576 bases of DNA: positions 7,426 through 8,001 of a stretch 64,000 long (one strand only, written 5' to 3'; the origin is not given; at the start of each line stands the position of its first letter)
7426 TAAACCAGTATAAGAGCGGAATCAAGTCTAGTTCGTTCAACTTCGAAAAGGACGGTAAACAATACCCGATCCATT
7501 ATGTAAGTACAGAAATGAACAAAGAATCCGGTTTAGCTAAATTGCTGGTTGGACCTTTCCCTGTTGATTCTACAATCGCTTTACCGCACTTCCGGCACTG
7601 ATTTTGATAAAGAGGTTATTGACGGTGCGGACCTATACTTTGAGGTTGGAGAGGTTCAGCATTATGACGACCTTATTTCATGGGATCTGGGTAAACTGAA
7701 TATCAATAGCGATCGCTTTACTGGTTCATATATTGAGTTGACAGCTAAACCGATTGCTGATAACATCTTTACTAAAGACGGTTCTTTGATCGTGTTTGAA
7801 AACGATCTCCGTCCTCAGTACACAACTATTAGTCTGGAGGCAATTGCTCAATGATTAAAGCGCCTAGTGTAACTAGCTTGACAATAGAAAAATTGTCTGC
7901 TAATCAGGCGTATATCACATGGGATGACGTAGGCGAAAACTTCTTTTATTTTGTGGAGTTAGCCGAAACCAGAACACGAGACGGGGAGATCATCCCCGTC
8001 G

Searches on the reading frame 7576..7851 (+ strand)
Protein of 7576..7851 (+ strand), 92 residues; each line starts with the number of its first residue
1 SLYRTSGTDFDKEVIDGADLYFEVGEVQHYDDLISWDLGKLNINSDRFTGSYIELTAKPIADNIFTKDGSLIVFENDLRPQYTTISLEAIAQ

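Call 76: search_solved_structures(query=window:7576-7851:+, max_evalue=0.01)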
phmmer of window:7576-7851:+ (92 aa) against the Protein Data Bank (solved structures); distinct sequences matched with E-value up to 0.01: 3.
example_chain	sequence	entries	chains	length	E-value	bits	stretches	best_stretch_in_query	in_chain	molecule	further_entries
3h2t_A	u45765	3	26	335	2.2e-23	85.5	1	6-92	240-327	Baseplate structural protein Gp6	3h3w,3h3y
5hx2_D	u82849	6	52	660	6.1e-23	84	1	6-92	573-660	Baseplate wedge protein gp6 | gp6, baseplate wedge protein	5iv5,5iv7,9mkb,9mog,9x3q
9f4a_AX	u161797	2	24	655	1.4e-18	70.1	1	8-92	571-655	Baseplate wedge protein gp6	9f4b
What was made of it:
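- That deletion removes the conserved C-terminal domain that aligns with T4 gp6 573-660 (call 76).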
